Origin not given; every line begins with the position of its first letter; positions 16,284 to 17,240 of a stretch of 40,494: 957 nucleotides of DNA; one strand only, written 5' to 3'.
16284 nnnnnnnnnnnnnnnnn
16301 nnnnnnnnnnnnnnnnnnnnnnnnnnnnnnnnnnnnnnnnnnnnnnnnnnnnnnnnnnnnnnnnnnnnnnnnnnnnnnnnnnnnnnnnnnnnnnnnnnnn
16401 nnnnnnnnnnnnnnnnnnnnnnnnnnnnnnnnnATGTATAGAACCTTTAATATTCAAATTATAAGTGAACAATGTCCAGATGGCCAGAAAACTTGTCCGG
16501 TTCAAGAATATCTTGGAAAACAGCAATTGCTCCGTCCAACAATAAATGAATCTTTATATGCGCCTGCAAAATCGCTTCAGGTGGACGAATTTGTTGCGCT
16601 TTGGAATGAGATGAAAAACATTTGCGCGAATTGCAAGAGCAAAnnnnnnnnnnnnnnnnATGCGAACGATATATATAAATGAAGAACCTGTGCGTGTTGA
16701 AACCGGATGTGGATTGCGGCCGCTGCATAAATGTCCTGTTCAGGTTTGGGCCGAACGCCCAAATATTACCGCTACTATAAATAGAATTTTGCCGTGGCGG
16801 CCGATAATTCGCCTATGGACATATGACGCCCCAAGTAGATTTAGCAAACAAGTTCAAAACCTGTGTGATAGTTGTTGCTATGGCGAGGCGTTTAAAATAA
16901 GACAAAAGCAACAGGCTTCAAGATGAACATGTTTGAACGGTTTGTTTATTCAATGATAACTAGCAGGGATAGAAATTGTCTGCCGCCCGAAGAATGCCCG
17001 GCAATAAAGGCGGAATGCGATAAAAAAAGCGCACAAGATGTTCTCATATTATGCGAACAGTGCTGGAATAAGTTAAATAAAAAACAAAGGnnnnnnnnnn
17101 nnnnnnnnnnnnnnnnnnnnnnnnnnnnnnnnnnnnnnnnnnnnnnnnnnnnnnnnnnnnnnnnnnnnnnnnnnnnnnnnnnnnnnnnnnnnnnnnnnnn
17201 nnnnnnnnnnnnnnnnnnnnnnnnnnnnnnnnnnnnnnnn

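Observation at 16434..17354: Four tandem paralogous small Cys4 proteins inserted between rimM and trmD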

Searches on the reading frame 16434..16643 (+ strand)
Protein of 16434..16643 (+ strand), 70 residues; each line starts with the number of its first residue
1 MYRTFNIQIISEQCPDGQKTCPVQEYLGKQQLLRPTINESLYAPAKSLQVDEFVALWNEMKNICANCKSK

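Call 6: search_protein_families(library=pfam, proteins=[window:16434-16643:+], max_evalue=1)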
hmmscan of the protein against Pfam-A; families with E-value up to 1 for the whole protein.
window:16434-16643:+ (70 aa): 0 families

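Call 7: search_protein_families(library=ncbifam, proteins=[window:16434-16643:+], max_evalue=1)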
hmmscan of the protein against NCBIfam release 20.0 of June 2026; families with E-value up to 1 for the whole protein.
window:16434-16643:+ (70 aa): 0 families

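Call 13: find_homologous_proteins(query=A1, max_evalue=0.01)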
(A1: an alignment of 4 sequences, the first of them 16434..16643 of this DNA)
Query A1 (4 sequences) (70 aa, profile of the alignment): 18 proteins with E <= 0.01 among 26 candidates.
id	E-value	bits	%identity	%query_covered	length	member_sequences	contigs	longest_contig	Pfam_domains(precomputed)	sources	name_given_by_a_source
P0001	1.0e-33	133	27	81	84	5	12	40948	-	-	-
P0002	4.0e-31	125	47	24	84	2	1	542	-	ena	-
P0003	1.6e-29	120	-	-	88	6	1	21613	-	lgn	-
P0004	3.2e-28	116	-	-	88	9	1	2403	-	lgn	-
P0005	3.0e-25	106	21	81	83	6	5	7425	-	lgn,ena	-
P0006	1.0e-24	105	25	93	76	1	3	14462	-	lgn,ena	-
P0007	3.3e-19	87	-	-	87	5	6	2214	-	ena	-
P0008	6.6e-19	86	-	-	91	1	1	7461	-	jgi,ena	-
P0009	4.4e-18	83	-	-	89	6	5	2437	-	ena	-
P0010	5.7e-18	83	36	16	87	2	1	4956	-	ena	-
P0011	1.0e-16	79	38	11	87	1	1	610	-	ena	-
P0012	2.0e-15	75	27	67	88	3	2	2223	-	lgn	-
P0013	6.6e-12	64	89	100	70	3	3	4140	-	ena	-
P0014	9.3e-12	63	84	100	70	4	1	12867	-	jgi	jgi:hypothetical protein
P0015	1.4e-10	59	89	100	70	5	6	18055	-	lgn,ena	-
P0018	3.4e-5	42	67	97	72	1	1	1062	-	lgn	-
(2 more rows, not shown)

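Call 15: find_encoding_contigs(protein=P0008, flank=5000, max_places=4)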
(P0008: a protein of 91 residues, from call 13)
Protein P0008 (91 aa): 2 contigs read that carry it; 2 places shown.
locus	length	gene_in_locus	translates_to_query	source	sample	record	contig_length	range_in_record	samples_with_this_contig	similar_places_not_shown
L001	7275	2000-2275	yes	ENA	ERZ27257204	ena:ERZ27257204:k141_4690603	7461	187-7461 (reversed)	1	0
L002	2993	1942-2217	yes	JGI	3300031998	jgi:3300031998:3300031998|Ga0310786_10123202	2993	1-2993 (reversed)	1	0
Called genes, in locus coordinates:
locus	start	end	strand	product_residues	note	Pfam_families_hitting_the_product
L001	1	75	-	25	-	?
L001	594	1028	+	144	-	PF00886:Ribosomal_S16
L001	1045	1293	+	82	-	-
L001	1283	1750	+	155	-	PF01782:RimM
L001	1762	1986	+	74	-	-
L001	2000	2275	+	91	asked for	-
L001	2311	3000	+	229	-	PF01746:tRNA_m1G_MT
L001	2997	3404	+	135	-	PF01245:Ribosomal_L19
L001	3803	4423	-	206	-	-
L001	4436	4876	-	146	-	-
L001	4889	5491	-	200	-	-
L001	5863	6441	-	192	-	-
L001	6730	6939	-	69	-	-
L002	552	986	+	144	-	PF00886:Ribosomal_S16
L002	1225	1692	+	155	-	PF01782:RimM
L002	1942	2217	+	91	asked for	-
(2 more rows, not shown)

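Call 16: find_encoding_contigs(protein=P0010, flank=5000, max_places=4)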
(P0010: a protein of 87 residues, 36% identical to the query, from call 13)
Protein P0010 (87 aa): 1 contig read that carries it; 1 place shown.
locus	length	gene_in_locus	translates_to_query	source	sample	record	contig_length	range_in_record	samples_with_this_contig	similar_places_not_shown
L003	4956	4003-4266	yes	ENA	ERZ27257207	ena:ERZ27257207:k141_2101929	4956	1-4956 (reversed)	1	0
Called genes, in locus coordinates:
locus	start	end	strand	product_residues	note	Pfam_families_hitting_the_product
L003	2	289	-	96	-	?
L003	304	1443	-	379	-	PF01476:LysM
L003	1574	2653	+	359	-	PF00365:PFK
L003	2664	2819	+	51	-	-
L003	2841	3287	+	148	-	PF00886:Ribosomal_S16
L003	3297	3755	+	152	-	PF01782:RimM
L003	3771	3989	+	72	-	-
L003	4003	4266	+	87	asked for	-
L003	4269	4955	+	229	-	?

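Call 63: search_protein_families(library=padloc, proteins=[window:16434-16643:+], max_evalue=0.1)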
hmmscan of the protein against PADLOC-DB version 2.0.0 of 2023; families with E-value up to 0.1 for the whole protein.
window:16434-16643:+ (70 aa): 1 family
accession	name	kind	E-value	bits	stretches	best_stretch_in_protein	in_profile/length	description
PDLC04413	PDC-M10A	-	0.033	11.8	1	34-69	48-83/157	-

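Call 64: search_protein_families(library=phrogs, proteins=[window:16434-16643:+], max_evalue=0.1)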
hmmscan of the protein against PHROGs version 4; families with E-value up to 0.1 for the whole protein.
window:16434-16643:+ (70 aa): 0 families

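Call 72: list_cluster_members(proteins=[window:16434-16643:+, window:16660-16923:+, window:16923-17090:+, window:17100-17351:+, window:15721-15960:+])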
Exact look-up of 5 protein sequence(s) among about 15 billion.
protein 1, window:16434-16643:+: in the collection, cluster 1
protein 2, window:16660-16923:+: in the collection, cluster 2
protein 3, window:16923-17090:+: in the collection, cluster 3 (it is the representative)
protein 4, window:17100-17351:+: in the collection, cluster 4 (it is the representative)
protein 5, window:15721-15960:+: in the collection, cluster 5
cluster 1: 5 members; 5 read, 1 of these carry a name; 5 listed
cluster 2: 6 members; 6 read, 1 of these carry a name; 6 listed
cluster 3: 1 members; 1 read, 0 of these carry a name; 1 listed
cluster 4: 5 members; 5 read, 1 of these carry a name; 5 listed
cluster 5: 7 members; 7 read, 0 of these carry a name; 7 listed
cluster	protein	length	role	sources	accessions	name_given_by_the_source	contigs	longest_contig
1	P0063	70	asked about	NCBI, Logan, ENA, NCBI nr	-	-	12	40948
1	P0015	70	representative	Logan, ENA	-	-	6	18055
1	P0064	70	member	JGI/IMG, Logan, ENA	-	hypothetical protein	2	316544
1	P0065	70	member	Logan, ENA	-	-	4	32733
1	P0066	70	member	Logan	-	-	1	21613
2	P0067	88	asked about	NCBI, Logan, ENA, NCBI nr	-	-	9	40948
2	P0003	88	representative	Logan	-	-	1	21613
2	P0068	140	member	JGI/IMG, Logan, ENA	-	hypothetical protein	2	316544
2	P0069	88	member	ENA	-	-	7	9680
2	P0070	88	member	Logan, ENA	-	-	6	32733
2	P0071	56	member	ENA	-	-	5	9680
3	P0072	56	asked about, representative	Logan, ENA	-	-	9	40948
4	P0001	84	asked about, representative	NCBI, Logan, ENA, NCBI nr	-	-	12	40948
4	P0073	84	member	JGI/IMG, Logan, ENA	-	hypothetical protein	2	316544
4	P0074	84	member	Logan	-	-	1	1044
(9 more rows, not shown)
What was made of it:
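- Gene callers in NCBI, JGI, ENA and Logan independently call these ORFs (call 72).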

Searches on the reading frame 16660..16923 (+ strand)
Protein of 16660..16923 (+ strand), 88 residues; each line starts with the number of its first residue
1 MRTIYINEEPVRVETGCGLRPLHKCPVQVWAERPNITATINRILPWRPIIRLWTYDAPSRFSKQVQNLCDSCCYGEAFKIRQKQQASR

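Call 6: search_protein_families(library=pfam, proteins=[window:16660-16923:+], max_evalue=1)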
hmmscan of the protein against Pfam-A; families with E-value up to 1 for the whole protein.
window:16660-16923:+ (88 aa): 0 families

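Call 7: search_protein_families(library=ncbifam, proteins=[window:16660-16923:+], max_evalue=1)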
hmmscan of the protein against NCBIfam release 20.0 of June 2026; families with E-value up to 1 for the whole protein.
window:16660-16923:+ (88 aa): 0 families

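Call 38: predict_structure(alignment_id=A3)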
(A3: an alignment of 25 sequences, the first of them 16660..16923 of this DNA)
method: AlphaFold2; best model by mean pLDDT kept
length: 88 residues; sequences in the alignment: 25
mean_pLDDT: 47.9   pTM: 0.31
mean pLDDT of the five models: 47.9, 44.3, 43.5, 42.2, 41.0
residues with pLDDT >= 90: 0; 70-90: 0; 50-70: 34; < 50: 54
segments of 3 or more residues with pLDDT < 50: 11-23, 36-46, 57-84
pLDDT, mean of each block of 10 residues (from residue 1): 55 42 52 49 49 51 43 42 50
secondary structure, 60 per line:
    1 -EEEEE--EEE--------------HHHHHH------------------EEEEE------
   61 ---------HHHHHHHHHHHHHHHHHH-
elements in order: E2-6 E9-11 H26-31 E50-54 H70-87
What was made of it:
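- Tried and rejected: The 25-sequence alignment gave pLDDT 48 and was unusable (call 38).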

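Call 42: search_protein_representatives(alignment_id=A3)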
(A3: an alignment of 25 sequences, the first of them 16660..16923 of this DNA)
Query: 25 sequences, 84 profile positions. Proteins with E-value up to 0.001 (for the whole library): 44; up to 1e-10: 6; up to 1e-30: 0. The best 44 are listed.
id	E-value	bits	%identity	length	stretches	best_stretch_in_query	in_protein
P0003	2.9e-27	110.8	-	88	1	1-83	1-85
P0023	5.7e-19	84.2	-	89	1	1-82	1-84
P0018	4.0e-18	81.5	-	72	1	1-73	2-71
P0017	4.8e-17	78.1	-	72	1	1-73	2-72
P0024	2.2e-14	69.5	-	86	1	1-84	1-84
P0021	1.5e-12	63.6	-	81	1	1-75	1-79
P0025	3.1e-10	56.2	-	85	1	1-79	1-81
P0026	5.2e-10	55.5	-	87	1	1-81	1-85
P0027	9.4e-10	54.7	-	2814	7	23-65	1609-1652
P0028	1.6e-09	54.0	-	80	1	1-80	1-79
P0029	1.9e-09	53.7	-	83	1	1-73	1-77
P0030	4.7e-09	52.5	-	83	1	1-81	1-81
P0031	1.0e-08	51.4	-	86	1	1-81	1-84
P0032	1.5e-08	50.8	-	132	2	3-72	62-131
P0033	2.1e-08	50.3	-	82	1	1-74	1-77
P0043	1.9e-06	44.1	-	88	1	1-82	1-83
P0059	3.8e-04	36.7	-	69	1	13-74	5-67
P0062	8.9e-04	35.5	-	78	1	1-75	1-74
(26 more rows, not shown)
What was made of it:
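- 18 and 44 database relatives were found, nearly all 69-91 aa (calls 13, 42).
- Tried and rejected: The narrower profiles worked (calls 13, 42).
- The family is restricted to one lineage: 44 hits in 1.84 billion representative proteins (call 42).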

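Call 46: find_encoding_contigs(protein=P0032, flank=4000, max_places=3)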
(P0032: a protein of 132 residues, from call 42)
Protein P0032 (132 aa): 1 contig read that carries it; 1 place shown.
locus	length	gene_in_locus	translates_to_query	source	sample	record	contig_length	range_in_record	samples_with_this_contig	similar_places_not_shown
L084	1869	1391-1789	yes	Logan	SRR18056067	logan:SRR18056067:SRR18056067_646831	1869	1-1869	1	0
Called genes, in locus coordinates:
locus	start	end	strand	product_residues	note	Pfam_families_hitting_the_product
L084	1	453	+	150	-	?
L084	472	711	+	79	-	-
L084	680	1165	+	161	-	PF01782:RimM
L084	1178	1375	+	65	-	-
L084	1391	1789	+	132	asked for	-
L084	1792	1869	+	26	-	?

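Call 47: find_encoding_contigs(protein=P0043, flank=4000, max_places=3)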
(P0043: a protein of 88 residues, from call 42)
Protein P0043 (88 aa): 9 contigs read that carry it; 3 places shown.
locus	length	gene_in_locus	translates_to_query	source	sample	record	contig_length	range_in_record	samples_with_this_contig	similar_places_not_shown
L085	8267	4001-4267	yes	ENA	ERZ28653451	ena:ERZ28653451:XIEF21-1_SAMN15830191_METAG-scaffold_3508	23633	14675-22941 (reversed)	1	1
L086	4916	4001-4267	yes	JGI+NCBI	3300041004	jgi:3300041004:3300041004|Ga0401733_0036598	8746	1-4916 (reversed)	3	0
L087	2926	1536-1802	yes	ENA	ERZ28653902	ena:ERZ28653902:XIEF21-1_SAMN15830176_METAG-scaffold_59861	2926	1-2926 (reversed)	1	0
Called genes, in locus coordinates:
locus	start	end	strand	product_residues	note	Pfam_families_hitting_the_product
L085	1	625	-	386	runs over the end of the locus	PF01476:LysM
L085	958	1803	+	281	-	PF00365:PFK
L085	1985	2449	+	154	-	PF00886:Ribosomal_S16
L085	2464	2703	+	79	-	-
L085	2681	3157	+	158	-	PF01782:RimM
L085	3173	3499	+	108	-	-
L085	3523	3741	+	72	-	-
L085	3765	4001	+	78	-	-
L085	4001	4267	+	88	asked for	-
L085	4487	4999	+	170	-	-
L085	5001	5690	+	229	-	PF01746:tRNA_m1G_MT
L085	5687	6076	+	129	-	PF01245:Ribosomal_L19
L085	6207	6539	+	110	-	PF09923:DUF2155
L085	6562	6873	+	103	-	-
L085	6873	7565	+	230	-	PF07313:AmiA-like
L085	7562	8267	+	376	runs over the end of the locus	PF00814:TsaD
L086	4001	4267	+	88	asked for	-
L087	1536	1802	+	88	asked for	-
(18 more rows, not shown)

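Call 48: predict_structure(alignment_id=A4)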
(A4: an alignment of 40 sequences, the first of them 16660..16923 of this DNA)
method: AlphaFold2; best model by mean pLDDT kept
length: 88 residues; sequences in the alignment: 40
mean_pLDDT: 91.3   pTM: 0.79
mean pLDDT of the five models: 91.3, 90.4, 89.2, 87.7, 87.3
residues with pLDDT >= 90: 64; 70-90: 24; 50-70: 0; < 50: 0
segments of 3 or more residues with pLDDT < 50: none
pLDDT, mean of each block of 10 residues (from residue 1): 94 87 90 92 88 92 95 92 90
secondary structure, 60 per line:
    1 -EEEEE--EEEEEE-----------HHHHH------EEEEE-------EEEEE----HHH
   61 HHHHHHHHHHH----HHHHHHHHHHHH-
elements in order: E2-6 E9-14 H26-30 E37-41 E49-53 H58-71 H76-87
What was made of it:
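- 16660..16926 (+): o2: 88-aa Cys4 protein (C17-x7-C25-P ... C69-x2-C72) with a basic C-terminal helix. AF2 model has pLDDT 91.3 (call 48).
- On Treble-clef zinc finger: There is no CxxC knuckle (call 48).
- Closest known: Cys4 zinc-binding bacterial ribosomal proteins and their paralogues. Different: The predicted fold is a ββαββαα domain rather than a zinc ribbon (call 48).
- Fold: AF2 gives pLDDT 91.3 and pTM 0.79 (call 48). The AF2 fold is confident (call 48).
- Tried and rejected: The 40-sequence alignment fixed this (call 48).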

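Call 52: fold_search(model_id=the predicted structure, library=pdb)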
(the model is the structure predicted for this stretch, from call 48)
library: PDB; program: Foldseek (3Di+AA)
matches with E <= 10: 92; with E <= 0.001: 0
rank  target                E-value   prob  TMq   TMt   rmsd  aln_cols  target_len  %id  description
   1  7l2z_E                2.3e+00  0.03  0.23  0.05   9.0        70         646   14  Bacterial cellulose synthase BcsB hexamer (released 2021-03-24)
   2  6s5f                  2.7e+00  0.02  0.18  0.12  11.3        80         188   16  Structure of the human RAB39B in complex with GMPPNP (released 2020-07-22)
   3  6ces_A                2.8e+00  0.06  0.27  0.09  11.5        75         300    8  Cryo-EM structure of GATOR1-RAG (released 2018-03-28)
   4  2pmh                  3.2e+00  0.09  0.36  0.24   3.4        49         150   16  Crystal structure of Thr132Ala of ST1022 from Sulfolobus tokodaii (released 2008-04-22)
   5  7ves                  3.2e+00  0.05  0.29  0.09   9.6        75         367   15  Crystal Structure of nucleotide-free Irgb6 (released 2021-11-03)
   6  8jh8_A                3.5e+00  0.06  0.29  0.12   7.7        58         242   17  Structure-based characterization and improvement of an enzymatic activity of Acremonium alcalophilum feruloyl esterase (released 2024-04-17)
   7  2qa5_A                3.5e+00  0.02  0.19  0.09  12.7        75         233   15  Crystal structure of Sept2 G-domain (released 2007-08-07)
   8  8ij9_A                3.5e+00  0.01  0.20  0.14  13.0        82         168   10  Crystal structure of the ELKS1/Rab6B complex (released 2023-06-14)
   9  4kva_A                3.7e+00  0.04  0.26  0.12  11.1        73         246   16  GTPase domain of Septin 10 from Schistosoma mansoni in complex with GTP (released 2014-02-05)
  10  4zdw_A                4.0e+00  0.04  0.28  0.18  10.8        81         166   15  Crystal structure of the Rab GTPase Sec4p mutant - S29V in complex with Sec2p and GDP (released 2015-10-14)
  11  5e3c_A                4.0e+00  0.03  0.18  0.04   7.9        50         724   18  Structure of human DPP3 in complex with hemorphin like opioid peptide IVYPW (released 2016-04-13)
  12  4g5s_A                4.2e+00  0.06  0.24  0.08   4.5        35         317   11  Structure of LGN GL3/Galphai3 complex (released 2012-09-05)
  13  9fmt_A                4.2e+00  0.06  0.25  0.05   4.1        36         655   14  Cryo-EM structure of the BcsB hexameric crown from the E. coli cellulose secretion macrocomplex (released 2024-10-16)
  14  2r45_A                4.2e+00  0.05  0.27  0.06   5.9        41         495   12  Crystal structure of Escherichia coli Glycerol-3-phosphate Dehydrogenase in complex with 2-phospho-d-glyceric acid (released 2008-04-15)
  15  7l2z_D                4.2e+00  0.03  0.27  0.06   8.9        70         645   13  Bacterial cellulose synthase BcsB hexamer (released 2021-03-24)
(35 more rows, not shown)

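Call 53: fold_search(model_id=the predicted structure, library=viral)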
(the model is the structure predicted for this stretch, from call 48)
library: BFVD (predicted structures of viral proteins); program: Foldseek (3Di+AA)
matches with E <= 10: 164; with E <= 0.001: 0
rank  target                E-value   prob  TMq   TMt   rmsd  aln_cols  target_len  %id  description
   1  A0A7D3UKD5            4.6e-01  0.18  0.37  0.21   6.8       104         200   14  (no name in the UniProt tables at hand)
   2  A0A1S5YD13            1.4e+00  0.09  0.33  0.10  11.9        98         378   14  Uncharacterized protein [Leptopilina boulardi filamentous virus]
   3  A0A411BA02            1.7e+00  0.10  0.22  0.15   5.1        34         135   18  (no name in the UniProt tables at hand)
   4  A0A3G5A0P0            1.7e+00  0.07  0.22  0.08  12.2        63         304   17  Uncharacterized protein [Harvfovirus sp.]
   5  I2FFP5                1.8e+00  0.06  0.21  0.05   9.4        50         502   10  p55 C-terminal domain-containing protein [Emaravirus fici]
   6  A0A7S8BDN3            2.1e+00  0.05  0.24  0.14   9.9        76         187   12  Molybdenum cofactor carrier [Medusavirus stheno T3]
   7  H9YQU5                2.3e+00  0.08  0.26  0.30   9.3        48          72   17  (no name in the UniProt tables at hand)
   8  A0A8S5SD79            2.3e+00  0.08  0.33  0.31   5.1        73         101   14  Uncharacterized protein [Podoviridae sp. ct7Ex2]
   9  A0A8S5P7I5            2.3e+00  0.04  0.22  0.27  11.3        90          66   11  Uncharacterized protein [Siphoviridae sp. ctmYS12]
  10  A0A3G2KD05            2.5e+00  0.10  0.35  0.46   6.2        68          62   10  Uncharacterized protein [Arthrobacter phage Adaia]
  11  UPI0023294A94         2.5e+00  0.06  0.20  0.03   8.7        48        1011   14  (no name look-up for this kind of identifier)
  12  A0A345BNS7            2.7e+00  0.04  0.27  0.17  14.4        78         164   14  (no name in the UniProt tables at hand)
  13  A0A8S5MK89            2.8e+00  0.06  0.24  0.15   6.7        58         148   16  Uncharacterized protein [CrAss-like virus sp. ctcfK29]
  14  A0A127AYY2            3.0e+00  0.04  0.23  0.24   9.0        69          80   12  Uncharacterized protein [Bacillus phage SP-15]
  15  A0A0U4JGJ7            3.2e+00  0.07  0.36  0.41   4.9        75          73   15  (no name in the UniProt tables at hand)
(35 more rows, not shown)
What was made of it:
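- Tried and rejected: Foldseek against PDB and BFVD gave nothing significant (calls 52, 53).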

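Call 55: find_encoding_contigs(protein=P0062, flank=3000, max_places=2)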
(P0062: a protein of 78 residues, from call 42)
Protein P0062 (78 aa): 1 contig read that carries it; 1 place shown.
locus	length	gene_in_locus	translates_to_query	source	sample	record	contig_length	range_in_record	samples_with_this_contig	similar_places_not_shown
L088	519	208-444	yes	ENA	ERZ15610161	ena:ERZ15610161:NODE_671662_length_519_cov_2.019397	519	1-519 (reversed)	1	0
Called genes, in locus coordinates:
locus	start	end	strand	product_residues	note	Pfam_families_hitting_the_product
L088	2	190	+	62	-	?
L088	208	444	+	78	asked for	-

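Call 56: find_encoding_contigs(protein=P0059, flank=3000, max_places=2)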
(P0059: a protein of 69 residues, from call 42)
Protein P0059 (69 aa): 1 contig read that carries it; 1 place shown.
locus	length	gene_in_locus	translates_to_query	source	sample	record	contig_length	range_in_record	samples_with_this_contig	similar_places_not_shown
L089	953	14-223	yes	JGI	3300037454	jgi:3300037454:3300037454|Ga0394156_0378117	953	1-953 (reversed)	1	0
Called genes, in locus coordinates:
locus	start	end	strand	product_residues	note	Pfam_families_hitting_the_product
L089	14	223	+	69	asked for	-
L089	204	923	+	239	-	PF01746:tRNA_m1G_MT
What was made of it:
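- Every relative whose context could be read lies between rimM and trmD (calls 15, 16, 46, 47, 56).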

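Call 62: search_protein_families(library=pfam, proteins=[L085:4487-4996:+], max_evalue=0.1)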
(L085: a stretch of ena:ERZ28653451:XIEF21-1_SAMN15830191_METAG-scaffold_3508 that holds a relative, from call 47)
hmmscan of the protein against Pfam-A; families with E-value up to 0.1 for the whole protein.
L085:4487-4996:+ (170 aa): 0 families
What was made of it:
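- Tried and rejected: Pfam on ten other slot ORFs from relatives gave nothing (call 62).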

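Call 63: search_protein_families(library=padloc, proteins=[window:16660-16923:+], max_evalue=0.1)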
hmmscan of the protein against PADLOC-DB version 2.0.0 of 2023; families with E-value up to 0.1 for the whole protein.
window:16660-16923:+ (88 aa): 0 families

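Call 64: search_protein_families(library=phrogs, proteins=[window:16660-16923:+], max_evalue=0.1)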
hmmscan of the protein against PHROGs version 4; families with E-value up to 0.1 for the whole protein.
window:16660-16923:+ (88 aa): 0 families

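Call 76: find_related_loci(query=window:16660-16923:+, collection=viral_contigs, flank=3000)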
Query window:16660-16923:+ (88 aa) in viral_contigs; peptide patterns used: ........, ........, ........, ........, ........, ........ (x = any residue, [..] = any of these).
6 stretches matched a pattern, but none encodes a relative of the query by tblastn (E <= 1e-3).
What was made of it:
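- On Known anti-phage defence or phage protein families: No viral-contig relative (call 76).
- Tried and rejected: The scan with single protein o2 found no relatives (call 76).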

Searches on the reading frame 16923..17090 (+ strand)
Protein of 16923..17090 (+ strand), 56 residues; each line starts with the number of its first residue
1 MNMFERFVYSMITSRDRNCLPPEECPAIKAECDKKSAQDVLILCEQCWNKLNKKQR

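Call 6: search_protein_families(library=pfam, proteins=[window:16923-17090:+], max_evalue=1)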
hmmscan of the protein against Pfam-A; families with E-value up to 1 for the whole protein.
window:16923-17090:+ (56 aa): 0 families

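Call 7: search_protein_families(library=ncbifam, proteins=[window:16923-17090:+], max_evalue=1)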
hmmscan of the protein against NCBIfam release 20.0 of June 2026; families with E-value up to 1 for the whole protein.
window:16923-17090:+ (56 aa): 0 families

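Call 63: search_protein_families(library=padloc, proteins=[window:16923-17090:+], max_evalue=0.1)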
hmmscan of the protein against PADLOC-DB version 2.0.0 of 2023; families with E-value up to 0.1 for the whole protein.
window:16923-17090:+ (56 aa): 0 families

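Call 64: search_protein_families(library=phrogs, proteins=[window:16923-17090:+], max_evalue=0.1)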
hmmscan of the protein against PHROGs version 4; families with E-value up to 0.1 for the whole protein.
window:16923-17090:+ (56 aa): 1 family
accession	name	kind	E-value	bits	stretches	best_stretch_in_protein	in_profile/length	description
phrog_20927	-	unknown function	0.099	13.7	0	6-54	31-78/108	-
